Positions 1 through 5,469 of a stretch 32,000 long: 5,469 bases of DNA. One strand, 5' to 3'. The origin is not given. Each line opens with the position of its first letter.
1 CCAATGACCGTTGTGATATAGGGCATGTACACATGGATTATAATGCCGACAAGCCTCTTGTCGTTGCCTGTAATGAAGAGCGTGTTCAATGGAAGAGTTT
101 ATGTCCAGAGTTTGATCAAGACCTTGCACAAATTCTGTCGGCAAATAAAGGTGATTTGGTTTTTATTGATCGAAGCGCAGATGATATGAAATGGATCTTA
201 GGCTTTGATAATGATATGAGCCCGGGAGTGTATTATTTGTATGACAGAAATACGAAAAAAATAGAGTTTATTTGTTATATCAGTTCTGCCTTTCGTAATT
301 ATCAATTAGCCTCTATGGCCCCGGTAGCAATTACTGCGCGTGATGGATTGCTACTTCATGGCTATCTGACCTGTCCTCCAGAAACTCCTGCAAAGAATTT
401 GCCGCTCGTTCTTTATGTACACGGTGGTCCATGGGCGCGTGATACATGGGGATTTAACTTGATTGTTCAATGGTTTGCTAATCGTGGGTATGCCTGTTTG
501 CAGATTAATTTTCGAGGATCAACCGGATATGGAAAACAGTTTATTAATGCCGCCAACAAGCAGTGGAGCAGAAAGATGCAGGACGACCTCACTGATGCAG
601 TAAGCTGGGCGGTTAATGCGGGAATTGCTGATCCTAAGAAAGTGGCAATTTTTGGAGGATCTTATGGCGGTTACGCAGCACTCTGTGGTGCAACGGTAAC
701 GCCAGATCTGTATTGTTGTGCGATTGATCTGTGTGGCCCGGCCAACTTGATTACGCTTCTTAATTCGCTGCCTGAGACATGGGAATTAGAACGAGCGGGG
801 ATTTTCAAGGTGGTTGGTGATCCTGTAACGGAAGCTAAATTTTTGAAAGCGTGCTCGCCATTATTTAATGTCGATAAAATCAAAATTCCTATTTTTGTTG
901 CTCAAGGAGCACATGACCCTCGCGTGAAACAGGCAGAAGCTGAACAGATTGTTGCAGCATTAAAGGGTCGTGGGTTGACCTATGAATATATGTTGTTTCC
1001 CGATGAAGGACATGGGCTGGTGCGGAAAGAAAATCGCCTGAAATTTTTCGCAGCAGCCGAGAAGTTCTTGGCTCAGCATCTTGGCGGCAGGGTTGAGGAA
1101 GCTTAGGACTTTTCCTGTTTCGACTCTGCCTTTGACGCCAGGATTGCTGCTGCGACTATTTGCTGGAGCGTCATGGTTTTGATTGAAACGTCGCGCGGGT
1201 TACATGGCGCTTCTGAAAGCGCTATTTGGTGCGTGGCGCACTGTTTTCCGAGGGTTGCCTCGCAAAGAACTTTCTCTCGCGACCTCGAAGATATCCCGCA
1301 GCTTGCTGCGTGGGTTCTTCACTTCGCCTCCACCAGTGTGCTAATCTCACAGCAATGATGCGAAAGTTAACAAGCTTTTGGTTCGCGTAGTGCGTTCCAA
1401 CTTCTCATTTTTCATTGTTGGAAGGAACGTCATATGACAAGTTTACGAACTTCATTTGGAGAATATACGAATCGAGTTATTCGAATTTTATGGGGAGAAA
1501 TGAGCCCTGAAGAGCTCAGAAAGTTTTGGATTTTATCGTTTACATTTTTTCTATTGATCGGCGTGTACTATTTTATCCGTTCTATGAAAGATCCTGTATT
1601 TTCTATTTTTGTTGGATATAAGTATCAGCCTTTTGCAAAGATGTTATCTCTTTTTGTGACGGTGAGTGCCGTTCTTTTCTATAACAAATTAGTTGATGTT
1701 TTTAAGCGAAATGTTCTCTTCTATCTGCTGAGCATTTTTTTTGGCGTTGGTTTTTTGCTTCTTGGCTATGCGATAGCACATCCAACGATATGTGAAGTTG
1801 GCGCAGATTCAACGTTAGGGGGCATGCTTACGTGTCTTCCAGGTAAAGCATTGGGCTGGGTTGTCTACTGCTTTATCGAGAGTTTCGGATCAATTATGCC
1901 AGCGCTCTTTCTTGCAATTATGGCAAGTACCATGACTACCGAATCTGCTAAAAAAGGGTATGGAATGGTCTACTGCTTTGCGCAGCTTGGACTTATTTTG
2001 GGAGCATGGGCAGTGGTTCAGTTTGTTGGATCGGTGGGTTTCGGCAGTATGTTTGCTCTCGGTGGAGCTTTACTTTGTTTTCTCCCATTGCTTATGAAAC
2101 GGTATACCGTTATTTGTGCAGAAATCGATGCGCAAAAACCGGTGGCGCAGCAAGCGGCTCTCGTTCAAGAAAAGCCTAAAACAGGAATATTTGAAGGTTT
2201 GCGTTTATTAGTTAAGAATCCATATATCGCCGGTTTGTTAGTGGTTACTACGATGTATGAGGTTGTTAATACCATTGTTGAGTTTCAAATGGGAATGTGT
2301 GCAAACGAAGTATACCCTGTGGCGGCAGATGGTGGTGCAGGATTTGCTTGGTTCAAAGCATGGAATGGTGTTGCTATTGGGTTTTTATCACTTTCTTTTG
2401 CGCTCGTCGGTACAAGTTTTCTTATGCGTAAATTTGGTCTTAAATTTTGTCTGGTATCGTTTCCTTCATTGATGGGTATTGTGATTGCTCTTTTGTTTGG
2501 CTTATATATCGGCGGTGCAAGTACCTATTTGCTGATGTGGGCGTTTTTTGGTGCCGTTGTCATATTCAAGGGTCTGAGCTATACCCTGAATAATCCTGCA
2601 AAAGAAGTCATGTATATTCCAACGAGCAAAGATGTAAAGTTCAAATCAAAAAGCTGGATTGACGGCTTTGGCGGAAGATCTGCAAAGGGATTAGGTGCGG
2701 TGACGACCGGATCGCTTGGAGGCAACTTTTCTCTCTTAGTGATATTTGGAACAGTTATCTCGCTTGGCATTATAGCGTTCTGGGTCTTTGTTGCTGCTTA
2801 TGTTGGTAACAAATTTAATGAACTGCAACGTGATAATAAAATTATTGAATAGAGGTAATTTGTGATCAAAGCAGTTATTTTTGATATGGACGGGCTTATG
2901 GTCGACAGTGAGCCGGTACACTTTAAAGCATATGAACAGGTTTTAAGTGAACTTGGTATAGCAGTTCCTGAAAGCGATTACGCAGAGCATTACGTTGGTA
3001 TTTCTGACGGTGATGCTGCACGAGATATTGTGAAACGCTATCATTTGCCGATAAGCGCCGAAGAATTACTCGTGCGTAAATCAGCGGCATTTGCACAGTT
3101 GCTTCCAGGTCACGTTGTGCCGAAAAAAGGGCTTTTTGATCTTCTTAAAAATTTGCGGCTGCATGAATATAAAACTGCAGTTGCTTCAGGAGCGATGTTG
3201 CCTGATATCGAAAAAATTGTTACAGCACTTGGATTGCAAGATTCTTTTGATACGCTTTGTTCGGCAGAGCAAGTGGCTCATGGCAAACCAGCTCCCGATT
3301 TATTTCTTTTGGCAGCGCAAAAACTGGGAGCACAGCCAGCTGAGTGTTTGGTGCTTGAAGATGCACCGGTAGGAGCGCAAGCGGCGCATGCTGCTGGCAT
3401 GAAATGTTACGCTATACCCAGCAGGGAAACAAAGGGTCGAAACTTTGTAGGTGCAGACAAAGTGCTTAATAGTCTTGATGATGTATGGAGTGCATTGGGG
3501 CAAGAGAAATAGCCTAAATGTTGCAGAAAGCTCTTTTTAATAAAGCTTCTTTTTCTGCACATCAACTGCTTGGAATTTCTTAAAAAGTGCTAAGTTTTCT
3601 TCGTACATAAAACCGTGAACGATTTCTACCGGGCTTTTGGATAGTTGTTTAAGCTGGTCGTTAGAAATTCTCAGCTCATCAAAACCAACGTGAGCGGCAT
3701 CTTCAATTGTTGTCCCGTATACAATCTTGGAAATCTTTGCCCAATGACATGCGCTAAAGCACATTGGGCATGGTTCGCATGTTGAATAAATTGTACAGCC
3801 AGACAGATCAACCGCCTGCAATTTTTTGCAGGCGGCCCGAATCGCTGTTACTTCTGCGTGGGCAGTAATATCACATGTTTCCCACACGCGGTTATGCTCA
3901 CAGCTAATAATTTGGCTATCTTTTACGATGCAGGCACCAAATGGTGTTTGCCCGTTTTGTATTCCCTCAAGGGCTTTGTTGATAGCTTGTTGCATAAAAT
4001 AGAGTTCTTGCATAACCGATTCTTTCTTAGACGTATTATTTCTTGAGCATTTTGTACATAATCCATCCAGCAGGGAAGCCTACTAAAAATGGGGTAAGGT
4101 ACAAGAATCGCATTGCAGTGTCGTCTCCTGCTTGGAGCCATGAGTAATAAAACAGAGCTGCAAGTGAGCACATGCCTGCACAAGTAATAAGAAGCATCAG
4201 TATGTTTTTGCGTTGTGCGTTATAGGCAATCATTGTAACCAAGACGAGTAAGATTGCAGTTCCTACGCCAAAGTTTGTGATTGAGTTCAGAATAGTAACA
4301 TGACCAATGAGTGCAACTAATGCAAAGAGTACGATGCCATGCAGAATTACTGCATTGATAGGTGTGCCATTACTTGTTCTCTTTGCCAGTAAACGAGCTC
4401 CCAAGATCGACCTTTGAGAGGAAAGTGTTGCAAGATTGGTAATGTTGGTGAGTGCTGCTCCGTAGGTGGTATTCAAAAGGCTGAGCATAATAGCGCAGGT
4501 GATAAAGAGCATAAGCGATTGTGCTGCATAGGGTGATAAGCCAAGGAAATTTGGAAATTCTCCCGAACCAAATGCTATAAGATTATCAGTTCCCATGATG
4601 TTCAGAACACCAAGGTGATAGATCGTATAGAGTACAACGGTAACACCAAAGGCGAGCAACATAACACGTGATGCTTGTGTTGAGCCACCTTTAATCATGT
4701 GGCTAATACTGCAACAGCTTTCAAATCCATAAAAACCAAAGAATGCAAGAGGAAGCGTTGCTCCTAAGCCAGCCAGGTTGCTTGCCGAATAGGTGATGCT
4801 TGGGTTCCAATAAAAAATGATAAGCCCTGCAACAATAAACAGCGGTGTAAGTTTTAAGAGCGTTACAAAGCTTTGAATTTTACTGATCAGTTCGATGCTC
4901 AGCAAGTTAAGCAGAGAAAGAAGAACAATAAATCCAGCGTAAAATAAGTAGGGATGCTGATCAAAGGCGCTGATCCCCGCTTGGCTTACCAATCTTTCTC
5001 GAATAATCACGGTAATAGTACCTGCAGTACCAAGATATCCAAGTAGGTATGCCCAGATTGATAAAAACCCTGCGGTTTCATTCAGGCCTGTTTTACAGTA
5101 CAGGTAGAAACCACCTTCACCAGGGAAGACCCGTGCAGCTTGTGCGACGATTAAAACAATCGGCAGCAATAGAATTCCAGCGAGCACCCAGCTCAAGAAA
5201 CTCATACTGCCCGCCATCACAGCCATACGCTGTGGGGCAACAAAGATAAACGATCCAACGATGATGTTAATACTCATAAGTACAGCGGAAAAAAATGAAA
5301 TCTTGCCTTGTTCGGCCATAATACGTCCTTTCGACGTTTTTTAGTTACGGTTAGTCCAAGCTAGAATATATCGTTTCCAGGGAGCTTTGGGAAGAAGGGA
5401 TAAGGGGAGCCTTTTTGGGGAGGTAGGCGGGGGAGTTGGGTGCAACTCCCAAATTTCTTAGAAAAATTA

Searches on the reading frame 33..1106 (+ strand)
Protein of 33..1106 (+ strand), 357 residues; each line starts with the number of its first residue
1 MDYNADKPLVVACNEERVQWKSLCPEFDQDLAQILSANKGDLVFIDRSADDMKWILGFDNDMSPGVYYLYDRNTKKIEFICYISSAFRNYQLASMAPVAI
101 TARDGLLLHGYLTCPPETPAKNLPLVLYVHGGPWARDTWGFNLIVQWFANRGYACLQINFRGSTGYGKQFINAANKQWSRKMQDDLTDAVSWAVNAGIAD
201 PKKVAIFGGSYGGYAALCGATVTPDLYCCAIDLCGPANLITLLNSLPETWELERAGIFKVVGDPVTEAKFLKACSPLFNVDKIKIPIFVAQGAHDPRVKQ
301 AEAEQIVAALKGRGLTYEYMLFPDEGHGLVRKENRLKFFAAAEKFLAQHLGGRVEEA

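Call 5: search_protein_families(library=pfam, proteins=[window:33-1106:+], max_evalue=0.001)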
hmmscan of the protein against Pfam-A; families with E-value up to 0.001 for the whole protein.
window:33-1106:+ (357 aa): 10 families
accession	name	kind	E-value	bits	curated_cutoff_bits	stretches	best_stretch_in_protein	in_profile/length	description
PF00326.27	Peptidase_S9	-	7.7e-44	150.2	22.6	1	139-352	1-212/213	Prolyl oligopeptidase family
PF20434.5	BD-FAE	-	4.9e-16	59.3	26.8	1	116-309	6-214/215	BD-FAE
PF02129.25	Peptidase_S15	-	4.1e-13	50.1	23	1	104-233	1-126/262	X-Pro dipeptidyl-peptidase (S15 family)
PF01738.24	DLH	-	5.5e-13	49.4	21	1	137-342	21-201/217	Dienelactone hydrolase family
PF12697.13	Abhydrolase_6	-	2e-07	32.4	26.3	1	126-327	1-204/217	Alpha/beta hydrolase family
PF12146.15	Hydrolase_4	-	3.1e-07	30.4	27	0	125-243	6-116/239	Serine aminopeptidase, S33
PF00756.26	Esterase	-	3.2e-06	27.5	22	1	115-252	15-159/251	Putative esterase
PF00561.26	Abhydrolase_1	-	1.9e-05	24.9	25.8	0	124-226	1-93/245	alpha/beta hydrolase fold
PF05448.18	AXE1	-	0.00024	20.4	21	0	112-226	73-200/321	Acetyl xylan esterase (AXE1)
PF07859.19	Abhydrolase_3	-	0.00086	19.6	25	0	183-217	49-86/210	alpha/beta hydrolase fold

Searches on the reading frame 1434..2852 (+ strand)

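Call 5: search_protein_families(library=pfam, proteins=[window:1434-2852:+], max_evalue=0.001)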
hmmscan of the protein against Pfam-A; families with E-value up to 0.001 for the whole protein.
window:1434-2852:+ (472 aa): 1 family
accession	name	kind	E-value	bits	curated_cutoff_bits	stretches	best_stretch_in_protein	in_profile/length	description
PF03219.20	TLC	-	2e-20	73.5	21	1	17-461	13-491/491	TLC ATP/ADP transporter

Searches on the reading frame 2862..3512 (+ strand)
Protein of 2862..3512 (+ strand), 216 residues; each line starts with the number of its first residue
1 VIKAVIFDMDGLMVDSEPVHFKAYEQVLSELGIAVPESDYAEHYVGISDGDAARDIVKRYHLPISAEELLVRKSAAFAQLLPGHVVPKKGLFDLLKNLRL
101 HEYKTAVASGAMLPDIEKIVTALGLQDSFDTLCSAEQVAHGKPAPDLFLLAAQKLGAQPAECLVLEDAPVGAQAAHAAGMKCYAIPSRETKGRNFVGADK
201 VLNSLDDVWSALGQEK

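Call 5: search_protein_families(library=pfam, proteins=[window:2862-3512:+], max_evalue=0.001)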
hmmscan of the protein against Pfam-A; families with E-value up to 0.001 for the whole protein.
window:2862-3512:+ (216 aa): 3 families
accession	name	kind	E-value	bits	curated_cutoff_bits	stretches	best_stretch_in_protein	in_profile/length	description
PF13419.12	HAD_2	-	6.2e-32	111.6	23.8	1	5-184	1-177/178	Haloacid dehalogenase-like hydrolase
PF00702.32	Hydrolase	-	2.3e-28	100.4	26.4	1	2-179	1-191/191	haloacid dehalogenase-like hydrolase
PF13242.12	Hydrolase_like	-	7e-05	23.1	22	1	141-193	3-56/75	HAD-hyrolase-like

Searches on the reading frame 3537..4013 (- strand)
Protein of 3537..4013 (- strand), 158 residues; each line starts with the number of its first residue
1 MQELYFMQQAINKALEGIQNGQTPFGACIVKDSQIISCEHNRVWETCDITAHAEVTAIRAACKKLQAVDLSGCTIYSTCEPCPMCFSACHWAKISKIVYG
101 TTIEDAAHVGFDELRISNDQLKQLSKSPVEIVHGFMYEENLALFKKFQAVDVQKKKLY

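Call 5: search_protein_families(library=pfam, proteins=[window:3537-4013:-], max_evalue=0.001)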
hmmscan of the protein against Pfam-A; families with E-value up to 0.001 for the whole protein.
window:3537-4013:- (158 aa): 2 families
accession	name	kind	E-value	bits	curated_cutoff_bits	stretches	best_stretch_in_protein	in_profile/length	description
PF00383.29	dCMP_cyt_deam_1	-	3.6e-26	91.5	25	1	3-101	4-102/102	Cytidine and deoxycytidylate deaminase zinc-binding region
PF14437.12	MafB19-deam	-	2.6e-23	83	27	1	3-117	3-119/142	MafB19-like deaminase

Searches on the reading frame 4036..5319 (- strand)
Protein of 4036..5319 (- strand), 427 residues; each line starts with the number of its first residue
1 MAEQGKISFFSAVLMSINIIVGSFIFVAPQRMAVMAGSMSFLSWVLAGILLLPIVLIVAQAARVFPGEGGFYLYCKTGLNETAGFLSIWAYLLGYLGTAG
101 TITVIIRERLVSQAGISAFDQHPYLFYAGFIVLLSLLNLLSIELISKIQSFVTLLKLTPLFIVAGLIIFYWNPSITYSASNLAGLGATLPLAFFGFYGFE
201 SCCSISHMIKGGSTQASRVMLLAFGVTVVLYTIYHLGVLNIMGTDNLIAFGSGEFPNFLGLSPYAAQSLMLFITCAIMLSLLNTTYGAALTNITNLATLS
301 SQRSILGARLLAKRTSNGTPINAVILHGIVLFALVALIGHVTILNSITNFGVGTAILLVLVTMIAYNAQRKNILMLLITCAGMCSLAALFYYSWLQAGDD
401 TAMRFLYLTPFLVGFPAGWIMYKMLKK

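Call 5: search_protein_families(library=pfam, proteins=[window:4036-5319:-], max_evalue=0.001)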
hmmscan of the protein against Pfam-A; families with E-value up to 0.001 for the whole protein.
window:4036-5319:- (427 aa): 2 families
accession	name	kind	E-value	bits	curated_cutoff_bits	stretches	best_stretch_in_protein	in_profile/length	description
PF13520.12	AA_permease_2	-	1.1e-34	120.5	27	1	7-414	1-425/427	Amino acid permease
PF00324.27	AA_permease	-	1.2e-07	31.3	24.6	1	13-360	3-362/470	Amino acid permease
